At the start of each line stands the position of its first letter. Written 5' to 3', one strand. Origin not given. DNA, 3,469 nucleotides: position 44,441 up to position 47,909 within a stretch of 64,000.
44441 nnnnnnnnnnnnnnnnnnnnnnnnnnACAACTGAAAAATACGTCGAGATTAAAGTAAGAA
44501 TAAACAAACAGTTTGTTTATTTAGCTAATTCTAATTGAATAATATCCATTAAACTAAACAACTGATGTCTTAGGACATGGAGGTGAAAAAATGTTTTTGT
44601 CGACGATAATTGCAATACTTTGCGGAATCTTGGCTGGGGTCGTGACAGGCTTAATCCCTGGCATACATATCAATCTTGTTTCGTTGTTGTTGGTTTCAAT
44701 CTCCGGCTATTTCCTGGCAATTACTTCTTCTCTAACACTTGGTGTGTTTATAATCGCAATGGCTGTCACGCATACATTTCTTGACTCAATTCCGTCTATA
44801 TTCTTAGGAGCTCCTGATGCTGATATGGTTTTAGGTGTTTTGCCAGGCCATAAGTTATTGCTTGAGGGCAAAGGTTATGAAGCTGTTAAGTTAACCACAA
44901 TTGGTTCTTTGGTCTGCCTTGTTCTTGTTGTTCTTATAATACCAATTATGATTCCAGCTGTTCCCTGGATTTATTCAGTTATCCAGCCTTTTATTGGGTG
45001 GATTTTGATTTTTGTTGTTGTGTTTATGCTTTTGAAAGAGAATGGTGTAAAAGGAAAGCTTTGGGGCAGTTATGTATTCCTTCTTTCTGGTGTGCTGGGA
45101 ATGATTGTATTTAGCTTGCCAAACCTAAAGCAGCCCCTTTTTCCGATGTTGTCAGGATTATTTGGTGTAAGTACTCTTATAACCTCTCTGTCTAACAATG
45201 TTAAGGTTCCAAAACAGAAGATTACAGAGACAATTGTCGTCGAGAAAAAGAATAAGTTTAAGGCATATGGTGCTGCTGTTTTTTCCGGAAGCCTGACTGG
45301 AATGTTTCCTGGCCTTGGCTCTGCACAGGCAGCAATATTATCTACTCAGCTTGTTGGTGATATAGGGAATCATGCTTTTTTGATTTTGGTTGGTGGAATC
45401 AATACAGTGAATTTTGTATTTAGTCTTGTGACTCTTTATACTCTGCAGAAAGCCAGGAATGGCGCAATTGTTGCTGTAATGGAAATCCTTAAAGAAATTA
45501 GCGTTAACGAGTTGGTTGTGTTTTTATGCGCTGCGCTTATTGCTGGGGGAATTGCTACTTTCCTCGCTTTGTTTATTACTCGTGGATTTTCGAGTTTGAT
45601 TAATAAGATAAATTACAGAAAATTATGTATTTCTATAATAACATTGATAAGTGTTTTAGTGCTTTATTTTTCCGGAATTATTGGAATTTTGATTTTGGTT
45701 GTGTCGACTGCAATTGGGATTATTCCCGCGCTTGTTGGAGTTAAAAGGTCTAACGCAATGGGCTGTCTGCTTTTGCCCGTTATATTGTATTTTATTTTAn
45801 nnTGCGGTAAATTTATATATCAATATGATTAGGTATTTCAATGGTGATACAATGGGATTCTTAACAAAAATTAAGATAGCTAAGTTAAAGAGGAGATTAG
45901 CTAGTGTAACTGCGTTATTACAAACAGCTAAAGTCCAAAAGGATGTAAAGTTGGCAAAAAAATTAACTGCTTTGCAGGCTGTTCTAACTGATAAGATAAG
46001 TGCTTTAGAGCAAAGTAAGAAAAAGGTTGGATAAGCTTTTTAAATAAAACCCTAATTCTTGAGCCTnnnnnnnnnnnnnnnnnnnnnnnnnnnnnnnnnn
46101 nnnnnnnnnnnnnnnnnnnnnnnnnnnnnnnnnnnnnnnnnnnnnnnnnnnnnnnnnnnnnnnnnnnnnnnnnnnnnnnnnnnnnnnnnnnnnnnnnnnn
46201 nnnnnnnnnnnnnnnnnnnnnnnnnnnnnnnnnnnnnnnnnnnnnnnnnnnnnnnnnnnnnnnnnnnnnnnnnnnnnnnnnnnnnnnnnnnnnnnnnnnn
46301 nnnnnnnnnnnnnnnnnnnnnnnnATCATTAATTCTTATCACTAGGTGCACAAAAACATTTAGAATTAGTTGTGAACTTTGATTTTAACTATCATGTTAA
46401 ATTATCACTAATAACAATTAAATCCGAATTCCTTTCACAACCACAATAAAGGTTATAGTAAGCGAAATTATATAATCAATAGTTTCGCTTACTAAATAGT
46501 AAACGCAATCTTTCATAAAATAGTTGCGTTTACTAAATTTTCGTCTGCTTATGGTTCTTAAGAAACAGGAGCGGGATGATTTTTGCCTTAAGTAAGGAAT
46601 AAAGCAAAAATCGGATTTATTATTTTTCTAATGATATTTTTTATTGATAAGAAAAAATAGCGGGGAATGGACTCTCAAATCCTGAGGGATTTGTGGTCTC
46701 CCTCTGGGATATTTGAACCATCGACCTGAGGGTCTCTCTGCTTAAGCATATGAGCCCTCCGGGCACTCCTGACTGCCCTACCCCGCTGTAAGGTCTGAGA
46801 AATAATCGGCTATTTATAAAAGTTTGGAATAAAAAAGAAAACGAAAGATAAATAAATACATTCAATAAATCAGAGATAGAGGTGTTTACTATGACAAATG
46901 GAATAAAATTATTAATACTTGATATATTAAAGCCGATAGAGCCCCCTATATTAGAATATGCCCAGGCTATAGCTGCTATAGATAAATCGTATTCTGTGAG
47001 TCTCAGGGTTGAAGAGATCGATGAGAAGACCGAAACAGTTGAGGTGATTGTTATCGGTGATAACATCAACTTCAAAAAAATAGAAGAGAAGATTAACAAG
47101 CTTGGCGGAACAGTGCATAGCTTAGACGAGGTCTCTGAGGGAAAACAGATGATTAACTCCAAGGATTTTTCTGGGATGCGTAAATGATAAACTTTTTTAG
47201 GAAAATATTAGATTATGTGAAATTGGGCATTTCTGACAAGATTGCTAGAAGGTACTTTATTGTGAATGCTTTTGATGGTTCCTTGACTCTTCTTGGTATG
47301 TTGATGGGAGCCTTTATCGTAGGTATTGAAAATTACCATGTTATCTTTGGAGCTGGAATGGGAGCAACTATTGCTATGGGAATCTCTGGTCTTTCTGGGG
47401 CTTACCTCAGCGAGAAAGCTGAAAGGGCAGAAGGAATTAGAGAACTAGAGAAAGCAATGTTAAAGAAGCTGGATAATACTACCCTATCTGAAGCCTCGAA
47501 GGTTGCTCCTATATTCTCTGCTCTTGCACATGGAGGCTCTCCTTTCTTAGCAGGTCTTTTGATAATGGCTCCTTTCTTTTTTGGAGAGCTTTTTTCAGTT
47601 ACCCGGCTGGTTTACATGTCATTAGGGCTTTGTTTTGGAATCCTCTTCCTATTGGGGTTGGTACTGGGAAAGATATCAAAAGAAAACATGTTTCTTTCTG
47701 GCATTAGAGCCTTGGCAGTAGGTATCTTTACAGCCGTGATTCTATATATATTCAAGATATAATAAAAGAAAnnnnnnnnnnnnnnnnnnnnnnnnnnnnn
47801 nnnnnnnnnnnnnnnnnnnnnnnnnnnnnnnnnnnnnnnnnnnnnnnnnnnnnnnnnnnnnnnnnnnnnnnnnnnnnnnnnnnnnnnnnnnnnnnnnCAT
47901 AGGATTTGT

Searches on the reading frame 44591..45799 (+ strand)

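Call 67: search_protein_families(library=pfam, proteins=[window:44591-45799:+], max_evalue=0.001)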
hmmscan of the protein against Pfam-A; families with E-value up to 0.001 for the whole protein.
window:44591-45799:+ (403 aa): 1 family
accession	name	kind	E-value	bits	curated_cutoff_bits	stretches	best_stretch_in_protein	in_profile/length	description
PF01970.21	TctA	-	1e-51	176.3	28.9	1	6-390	1-422/423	Tripartite tricarboxylate transporter TctA family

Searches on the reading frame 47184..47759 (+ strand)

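Call 67: search_protein_families(library=pfam, proteins=[window:47184-47759:+], max_evalue=0.001)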
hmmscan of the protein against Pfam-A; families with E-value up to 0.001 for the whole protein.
window:47184-47759:+ (192 aa): 1 family
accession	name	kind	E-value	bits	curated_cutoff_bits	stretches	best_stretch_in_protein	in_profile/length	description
PF01988.24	VIT1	-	8.7e-14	52.3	28.1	2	92-189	117-211/214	VIT family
